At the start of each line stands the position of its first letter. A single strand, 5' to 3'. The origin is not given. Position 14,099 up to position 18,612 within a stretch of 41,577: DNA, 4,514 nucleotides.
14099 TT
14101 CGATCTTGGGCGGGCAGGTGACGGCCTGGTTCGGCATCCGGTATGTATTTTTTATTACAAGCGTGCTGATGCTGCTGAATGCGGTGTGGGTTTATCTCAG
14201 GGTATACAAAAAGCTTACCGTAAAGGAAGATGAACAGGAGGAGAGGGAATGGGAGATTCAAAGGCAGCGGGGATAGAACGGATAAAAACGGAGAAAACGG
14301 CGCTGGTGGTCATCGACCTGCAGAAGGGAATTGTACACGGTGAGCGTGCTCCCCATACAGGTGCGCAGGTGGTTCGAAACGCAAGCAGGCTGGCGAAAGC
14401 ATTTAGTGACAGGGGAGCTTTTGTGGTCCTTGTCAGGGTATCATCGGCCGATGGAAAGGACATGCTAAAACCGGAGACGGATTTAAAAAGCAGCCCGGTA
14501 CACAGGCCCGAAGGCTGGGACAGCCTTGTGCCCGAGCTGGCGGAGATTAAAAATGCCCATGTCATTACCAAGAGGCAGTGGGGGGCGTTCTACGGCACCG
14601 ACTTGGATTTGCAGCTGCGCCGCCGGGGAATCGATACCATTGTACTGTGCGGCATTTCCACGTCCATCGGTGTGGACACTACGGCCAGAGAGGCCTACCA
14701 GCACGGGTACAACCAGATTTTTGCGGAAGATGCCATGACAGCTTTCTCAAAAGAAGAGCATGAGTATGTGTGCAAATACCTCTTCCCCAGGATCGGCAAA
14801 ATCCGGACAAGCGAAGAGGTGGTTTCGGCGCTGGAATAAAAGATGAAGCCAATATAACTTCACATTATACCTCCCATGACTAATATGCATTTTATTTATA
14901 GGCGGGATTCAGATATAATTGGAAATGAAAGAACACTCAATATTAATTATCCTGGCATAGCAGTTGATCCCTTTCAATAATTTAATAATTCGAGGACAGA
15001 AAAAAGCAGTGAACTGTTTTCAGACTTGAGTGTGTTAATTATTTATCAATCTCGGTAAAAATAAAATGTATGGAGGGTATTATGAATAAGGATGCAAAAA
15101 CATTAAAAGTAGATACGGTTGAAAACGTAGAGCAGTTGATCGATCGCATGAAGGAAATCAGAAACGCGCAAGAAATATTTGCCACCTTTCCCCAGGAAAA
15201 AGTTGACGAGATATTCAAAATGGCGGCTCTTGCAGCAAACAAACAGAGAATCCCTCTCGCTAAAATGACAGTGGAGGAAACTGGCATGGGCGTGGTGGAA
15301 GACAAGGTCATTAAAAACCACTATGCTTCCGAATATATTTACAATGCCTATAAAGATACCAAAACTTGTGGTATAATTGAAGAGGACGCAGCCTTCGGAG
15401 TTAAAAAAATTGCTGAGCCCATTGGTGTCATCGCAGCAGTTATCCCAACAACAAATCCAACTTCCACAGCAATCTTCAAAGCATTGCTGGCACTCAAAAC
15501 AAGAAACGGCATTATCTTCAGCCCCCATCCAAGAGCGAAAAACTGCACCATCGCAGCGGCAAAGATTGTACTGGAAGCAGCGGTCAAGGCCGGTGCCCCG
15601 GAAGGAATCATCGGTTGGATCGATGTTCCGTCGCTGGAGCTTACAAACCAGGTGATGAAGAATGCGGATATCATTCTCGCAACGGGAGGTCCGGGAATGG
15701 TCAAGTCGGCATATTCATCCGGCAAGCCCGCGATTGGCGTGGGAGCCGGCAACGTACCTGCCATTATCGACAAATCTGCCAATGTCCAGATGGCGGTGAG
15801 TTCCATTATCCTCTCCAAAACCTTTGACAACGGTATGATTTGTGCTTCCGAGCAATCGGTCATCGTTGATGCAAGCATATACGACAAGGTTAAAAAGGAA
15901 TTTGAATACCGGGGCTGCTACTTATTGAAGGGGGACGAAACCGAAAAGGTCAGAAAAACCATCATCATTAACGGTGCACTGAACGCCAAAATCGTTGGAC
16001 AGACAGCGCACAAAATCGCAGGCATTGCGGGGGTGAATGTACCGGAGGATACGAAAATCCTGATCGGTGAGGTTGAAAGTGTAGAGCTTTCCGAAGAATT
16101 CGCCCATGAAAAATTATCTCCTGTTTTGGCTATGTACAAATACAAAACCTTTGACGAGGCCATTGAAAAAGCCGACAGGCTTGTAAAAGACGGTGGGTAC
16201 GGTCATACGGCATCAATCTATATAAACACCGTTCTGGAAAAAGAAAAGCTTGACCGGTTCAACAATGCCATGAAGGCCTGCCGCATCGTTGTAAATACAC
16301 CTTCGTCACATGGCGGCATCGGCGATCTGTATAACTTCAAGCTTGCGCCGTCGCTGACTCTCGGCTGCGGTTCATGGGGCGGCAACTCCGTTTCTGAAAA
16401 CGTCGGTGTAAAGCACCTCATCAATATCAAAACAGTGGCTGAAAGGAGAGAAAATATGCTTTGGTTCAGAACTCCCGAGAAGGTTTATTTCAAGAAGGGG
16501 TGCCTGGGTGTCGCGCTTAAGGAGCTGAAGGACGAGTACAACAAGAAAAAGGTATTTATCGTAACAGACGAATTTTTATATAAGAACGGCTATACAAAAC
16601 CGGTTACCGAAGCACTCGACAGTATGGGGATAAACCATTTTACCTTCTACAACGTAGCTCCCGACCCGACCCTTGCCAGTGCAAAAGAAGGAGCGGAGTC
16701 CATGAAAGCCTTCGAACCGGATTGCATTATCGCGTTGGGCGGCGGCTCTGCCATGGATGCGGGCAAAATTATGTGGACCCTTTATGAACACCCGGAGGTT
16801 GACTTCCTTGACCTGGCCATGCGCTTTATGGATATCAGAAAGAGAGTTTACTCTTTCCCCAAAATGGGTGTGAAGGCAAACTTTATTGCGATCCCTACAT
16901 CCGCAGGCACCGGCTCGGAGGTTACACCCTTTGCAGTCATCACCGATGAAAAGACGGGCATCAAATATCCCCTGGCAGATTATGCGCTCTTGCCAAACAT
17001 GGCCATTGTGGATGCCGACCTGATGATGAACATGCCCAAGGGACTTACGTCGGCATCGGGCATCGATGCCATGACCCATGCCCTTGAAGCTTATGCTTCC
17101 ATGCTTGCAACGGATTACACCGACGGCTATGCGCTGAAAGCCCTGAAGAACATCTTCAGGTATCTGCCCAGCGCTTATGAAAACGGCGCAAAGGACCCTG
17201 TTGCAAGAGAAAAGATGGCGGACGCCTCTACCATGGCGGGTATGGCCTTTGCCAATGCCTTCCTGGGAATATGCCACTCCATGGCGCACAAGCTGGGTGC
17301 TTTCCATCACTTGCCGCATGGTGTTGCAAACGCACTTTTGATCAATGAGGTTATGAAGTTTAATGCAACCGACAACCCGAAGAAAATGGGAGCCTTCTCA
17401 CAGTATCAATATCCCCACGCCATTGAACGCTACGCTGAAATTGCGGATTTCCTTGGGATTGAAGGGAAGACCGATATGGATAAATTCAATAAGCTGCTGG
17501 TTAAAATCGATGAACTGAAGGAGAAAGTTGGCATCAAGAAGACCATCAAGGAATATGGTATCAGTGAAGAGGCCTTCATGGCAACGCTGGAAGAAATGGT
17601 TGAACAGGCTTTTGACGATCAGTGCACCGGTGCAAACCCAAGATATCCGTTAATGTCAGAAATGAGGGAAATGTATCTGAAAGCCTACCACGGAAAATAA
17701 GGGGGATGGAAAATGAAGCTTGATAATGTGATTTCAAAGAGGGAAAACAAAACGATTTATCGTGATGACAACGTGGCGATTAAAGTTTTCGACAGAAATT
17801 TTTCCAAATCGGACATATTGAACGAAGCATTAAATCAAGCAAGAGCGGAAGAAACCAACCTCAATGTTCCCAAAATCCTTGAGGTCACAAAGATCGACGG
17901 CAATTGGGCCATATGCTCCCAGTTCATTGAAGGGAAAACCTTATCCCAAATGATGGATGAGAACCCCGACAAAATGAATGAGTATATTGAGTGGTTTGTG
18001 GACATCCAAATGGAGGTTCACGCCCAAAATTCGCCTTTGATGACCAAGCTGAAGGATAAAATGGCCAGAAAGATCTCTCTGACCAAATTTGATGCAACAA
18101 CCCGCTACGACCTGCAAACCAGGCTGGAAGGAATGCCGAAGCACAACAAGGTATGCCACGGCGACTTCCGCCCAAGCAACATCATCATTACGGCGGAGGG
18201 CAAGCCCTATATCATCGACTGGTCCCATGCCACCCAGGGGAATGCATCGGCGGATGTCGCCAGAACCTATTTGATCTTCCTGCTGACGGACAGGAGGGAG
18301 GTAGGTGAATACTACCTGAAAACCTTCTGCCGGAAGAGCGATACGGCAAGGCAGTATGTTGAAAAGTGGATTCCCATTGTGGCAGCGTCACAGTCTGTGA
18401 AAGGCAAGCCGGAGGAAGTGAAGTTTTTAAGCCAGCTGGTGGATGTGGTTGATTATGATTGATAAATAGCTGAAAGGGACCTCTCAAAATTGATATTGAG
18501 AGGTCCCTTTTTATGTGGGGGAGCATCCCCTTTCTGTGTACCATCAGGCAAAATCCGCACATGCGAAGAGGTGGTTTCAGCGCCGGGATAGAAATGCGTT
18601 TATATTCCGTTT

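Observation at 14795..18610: The adhE plus kinase-like segment is bracketed by a 48-bp imperfect direct repeat of the isochorismatase 3' end, suggesting site-specific insertion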

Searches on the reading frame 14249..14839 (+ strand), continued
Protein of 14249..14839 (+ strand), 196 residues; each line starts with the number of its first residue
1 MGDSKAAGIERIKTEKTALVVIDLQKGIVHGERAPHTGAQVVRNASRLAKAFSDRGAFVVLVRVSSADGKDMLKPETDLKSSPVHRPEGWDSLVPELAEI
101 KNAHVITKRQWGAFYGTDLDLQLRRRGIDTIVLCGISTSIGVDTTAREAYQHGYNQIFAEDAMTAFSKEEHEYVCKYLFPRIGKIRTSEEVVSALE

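Call 58: search_protein_families(library=pfam, proteins=[L021:16914-17123:-, L021:16819-16998:-, L021:17080-17322:+, L021:16081-16356:-, L022:1576-2841:+, L022:270-1388:-, L022:6096-7253:+, L013:13867-14547:+, L013:8068-8679:-], max_evalue=0.01)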
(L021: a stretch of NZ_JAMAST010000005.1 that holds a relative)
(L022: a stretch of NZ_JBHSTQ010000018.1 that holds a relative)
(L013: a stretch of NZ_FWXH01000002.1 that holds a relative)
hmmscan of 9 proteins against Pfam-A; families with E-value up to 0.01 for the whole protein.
L021:16914-17123:- (69 aa): 1 family
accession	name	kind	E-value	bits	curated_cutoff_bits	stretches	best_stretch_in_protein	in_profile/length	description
PF01797.21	Y1_Tnp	-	4.5e-19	69.2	23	1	1-62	55-116/121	Transposase IS200 like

L021:16819-16998:- (59 aa): 0 families

L021:17080-17322:+ (80 aa): 0 families

L021:16081-16356:- (91 aa): 0 families

L022:1576-2841:+ (421 aa): 0 families

L022:270-1388:- (372 aa): 3 families
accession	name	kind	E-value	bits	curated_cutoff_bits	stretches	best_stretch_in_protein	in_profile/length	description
PF01551.29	Peptidase_M23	-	6e-30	103.7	28.7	1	263-354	2-90/96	Peptidase family M23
PF24568.1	CC_PcsB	-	5.2e-24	84.3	27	1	84-154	1-71/75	Peptidoglycan hydrolase PcsB, coiled-coil domain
PF07851.19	TMEM120A-B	-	0.0015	18.3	29.8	0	32-121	22-103/324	TMEM120A/B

L022:6096-7253:+ (385 aa): 8 families
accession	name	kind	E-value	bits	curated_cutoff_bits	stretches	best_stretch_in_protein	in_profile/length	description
PF08331.15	QueG_DUF1730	-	2e-20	72.9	25.1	1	58-136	1-77/77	Epoxyqueuosine reductase QueG, DUF1730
PF13484.11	Fer4_16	-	2.7e-18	67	30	1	189-251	2-66/66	4Fe-4S double cluster binding domain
PF13646.12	HEAT_2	-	5e-10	40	27.7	1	300-377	15-84/88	HEAT repeats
PF13187.11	Fer4_9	-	1.1e-06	29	27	0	186-203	34-51/52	4Fe-4S dicluster domain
PF00037.32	Fer4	-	0.00012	22.1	21.1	1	186-204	5-23/24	4Fe-4S binding domain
PF13237.11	Fer4_10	-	0.00063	20.1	25.5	0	186-205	6-22/53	4Fe-4S dicluster domain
PF12838.12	Fer4_7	-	0.0019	19.1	27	1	189-251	2-51/52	4Fe-4S dicluster domain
PF12837.12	Fer4_6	-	0.003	17.9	25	0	187-204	7-24/24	4Fe-4S binding domain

L013:13867-14547:+ (226 aa): 1 family
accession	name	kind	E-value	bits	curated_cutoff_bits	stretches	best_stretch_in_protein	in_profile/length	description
PF01144.29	CoA_trans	-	1.3e-65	221.2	23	1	14-214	12-216/217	Coenzyme A transferase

L013:8068-8679:- (203 aa): 2 families
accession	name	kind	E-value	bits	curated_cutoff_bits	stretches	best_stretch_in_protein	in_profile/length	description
PF13305.11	TetR_C_33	-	3.2e-17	63.5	26.8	1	99-196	1-103/103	Tetracyclin repressor-like, C-terminal domain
PF00440.29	TetR_N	-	1.4e-07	31.6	24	1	28-70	1-43/47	Bacterial regulatory proteins, tetR family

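Call 70: search_protein_families(library=pfam, alignment_id=A3, max_evalue=0.00001)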
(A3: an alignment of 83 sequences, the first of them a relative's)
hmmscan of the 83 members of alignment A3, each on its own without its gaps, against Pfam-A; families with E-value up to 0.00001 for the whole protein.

A. member 1, L001:10912-11610:+ (233 aa): 3 families
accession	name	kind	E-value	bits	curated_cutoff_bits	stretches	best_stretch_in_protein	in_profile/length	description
PF13419.12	HAD_2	-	2.8e-38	132.2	23.8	1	16-194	1-177/178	Haloacid dehalogenase-like hydrolase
PF00702.32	Hydrolase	-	2e-33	116.9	26.4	1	13-189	1-191/191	haloacid dehalogenase-like hydrolase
PF12710.13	HAD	-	2.4e-08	35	27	1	16-159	1-145/189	haloacid dehalogenase-like hydrolase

B. families by the number of members that match (of 83 scanned): 127 families (the first 25 are shown)
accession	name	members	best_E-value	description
PF00005.33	ABC_tran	4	2.6e-31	ABC transporter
PF09370.16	PEP_hydrolase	3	9.6e-132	Phosphoenolpyruvate hydrolase-like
PF07690.21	MFS_1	3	3.2e-47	Major Facilitator Superfamily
PF13484.11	Fer4_16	3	2.7e-18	4Fe-4S double cluster binding domain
PF13304.12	AAA_21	3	7.5e-14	AAA domain, putative AbiEii toxin, Type IV TA system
PF13187.11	Fer4_9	3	3.6e-09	4Fe-4S dicluster domain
PF01144.29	CoA_trans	2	1.3e-65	Coenzyme A transferase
PF13520.12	AA_permease_2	2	6.8e-56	Amino acid permease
PF13483.12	Lactamase_B_3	2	1e-51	Beta-lactamase superfamily domain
PF06182.17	ABC2_membrane_6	2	6.1e-44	ABC-2 family transporter protein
PF02525.22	Flavodoxin_2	2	3e-43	Flavodoxin-like fold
PF00664.28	ABC_membrane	2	4.8e-43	ABC transporter transmembrane region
PF13419.12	HAD_2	2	2.8e-38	Haloacid dehalogenase-like hydrolase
PF07729.17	FCD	2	6.5e-36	FCD domain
PF00702.32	Hydrolase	2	2e-33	haloacid dehalogenase-like hydrolase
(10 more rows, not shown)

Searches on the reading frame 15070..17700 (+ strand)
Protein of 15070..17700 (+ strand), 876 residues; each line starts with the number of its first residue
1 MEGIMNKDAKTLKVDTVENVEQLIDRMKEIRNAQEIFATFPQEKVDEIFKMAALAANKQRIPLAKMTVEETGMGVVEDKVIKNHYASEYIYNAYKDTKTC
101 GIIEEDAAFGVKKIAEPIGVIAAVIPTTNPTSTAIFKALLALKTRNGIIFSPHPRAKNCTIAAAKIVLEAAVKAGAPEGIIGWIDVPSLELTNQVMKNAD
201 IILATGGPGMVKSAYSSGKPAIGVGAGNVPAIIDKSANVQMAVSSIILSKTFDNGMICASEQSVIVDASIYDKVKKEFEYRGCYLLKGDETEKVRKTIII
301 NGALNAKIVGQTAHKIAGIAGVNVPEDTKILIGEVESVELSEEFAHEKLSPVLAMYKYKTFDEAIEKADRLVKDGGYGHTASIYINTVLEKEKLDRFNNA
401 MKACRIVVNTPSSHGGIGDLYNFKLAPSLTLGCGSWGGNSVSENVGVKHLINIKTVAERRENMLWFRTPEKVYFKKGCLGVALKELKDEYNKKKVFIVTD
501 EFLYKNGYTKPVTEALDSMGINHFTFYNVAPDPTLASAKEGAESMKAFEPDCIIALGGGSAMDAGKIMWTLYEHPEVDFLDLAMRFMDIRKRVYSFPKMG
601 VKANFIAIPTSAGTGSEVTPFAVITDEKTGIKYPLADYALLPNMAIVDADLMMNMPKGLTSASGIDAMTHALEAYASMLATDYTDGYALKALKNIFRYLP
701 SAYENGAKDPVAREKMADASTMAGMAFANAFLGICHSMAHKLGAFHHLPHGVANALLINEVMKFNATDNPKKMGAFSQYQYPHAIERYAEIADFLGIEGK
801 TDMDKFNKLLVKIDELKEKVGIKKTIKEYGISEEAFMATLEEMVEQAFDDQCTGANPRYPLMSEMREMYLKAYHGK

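Call 7: search_protein_families(library=pfam, proteins=[window:15070-17700:+])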
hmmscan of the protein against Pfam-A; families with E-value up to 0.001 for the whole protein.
window:15070-17700:+ (876 aa): 4 families
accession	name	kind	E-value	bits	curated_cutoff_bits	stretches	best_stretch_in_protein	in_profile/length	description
PF25137.1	ADH_Fe_C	-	2.2e-53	181.3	27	1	661-873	2-194/194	Fe-containing alcohol dehydrogenase family, C-terminal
PF00465.25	Fe-ADH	-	2.4e-46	157.9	31.3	1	469-648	1-167/168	Iron-containing alcohol dehydrogenase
PF00171.27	Aldedh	-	2.5e-24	86.1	23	1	16-412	27-426/461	Aldehyde dehydrogenase family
PF13685.12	Fe-ADH_2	-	6e-09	36.5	28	1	484-568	11-93/149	Iron-containing alcohol dehydrogenase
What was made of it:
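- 15070..17700 (+): adhE, a bifunctional aldehyde/alcohol dehydrogenase. Pfam Aldedh + Fe-ADH + ADH_Fe_C (call 7).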

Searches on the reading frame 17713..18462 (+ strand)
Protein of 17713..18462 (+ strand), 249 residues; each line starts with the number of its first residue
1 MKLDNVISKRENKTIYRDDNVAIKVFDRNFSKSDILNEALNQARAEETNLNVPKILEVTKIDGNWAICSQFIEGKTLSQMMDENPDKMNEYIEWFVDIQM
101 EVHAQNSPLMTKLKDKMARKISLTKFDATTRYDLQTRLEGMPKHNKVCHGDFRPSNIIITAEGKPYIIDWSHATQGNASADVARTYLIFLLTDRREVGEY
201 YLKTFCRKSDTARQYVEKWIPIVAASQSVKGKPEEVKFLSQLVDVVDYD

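Call 7: search_protein_families(library=pfam, proteins=[window:17713-18462:+])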
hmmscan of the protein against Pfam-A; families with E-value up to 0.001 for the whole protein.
window:17713-18462:+ (249 aa): 5 families
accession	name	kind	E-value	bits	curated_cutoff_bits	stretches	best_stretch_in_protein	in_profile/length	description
PF01636.29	APH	-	4.4e-11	43.4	23.2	1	134-206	155-230/239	Phosphotransferase enzyme family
PF01163.29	RIO1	-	1.3e-08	35.1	22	1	110-177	85-155/187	RIO domain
PF07914.17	DUF1679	-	3.4e-07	29.9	24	1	75-205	207-334/414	Uncharacterized oxidoreductase dhs-27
PF19974.5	TCAD9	-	4.7e-06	26.5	40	1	143-184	295-336/429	Ternary complex associated domain 9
PF00069.31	Pkinase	-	4.6e-05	23.4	31.7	0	113-181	85-153/263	Protein kinase domain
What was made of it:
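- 17713..18462 (+): APH/RIO-like small kinase-fold protein, the conserved partner of adhE. Pfam APH 4e-11, RIO1 1e-8 (call 7).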

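Call 28: find_related_loci(query=window:17713-18459:+, collection=metagenome_contigs, flank=10000)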
Query window:17713-18459:+ (249 aa) in metagenome_contigs; peptide patterns used: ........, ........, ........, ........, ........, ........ (x = any residue, [..] = any of these).
600 stretches matched a pattern (row limit reached: there are more); 437 encode a relative of the query (tblastn E <= 1e-3); the best 80 are kept; 80 distinct loci.
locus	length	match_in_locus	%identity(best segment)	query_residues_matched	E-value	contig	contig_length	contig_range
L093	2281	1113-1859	76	1-249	8e-141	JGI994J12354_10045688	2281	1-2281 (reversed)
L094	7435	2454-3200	74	1-249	2e-129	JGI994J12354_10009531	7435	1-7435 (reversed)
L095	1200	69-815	69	1-249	6e-135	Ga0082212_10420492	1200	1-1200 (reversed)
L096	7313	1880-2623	72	1-248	1e-121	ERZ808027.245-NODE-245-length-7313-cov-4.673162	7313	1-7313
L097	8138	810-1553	71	1-248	2e-121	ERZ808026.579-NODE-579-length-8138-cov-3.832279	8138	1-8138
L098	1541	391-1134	71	1-248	7e-131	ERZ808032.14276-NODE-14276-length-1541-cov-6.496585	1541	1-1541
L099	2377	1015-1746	70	6-249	3e-126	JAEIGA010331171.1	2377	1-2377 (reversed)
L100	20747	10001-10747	69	1-249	3e-120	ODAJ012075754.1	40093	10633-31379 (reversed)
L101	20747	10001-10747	69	1-249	2e-119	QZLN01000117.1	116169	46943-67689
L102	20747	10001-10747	67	1-249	2e-119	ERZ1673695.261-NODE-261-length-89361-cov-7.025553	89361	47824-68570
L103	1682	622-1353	70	6-249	2e-128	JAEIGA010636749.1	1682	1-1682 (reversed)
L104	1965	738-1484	68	1-248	1e-126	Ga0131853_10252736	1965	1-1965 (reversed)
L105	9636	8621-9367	69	1-249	3e-119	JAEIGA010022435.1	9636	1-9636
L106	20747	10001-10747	69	1-249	1e-118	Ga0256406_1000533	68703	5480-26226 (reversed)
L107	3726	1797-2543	67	1-249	1e-120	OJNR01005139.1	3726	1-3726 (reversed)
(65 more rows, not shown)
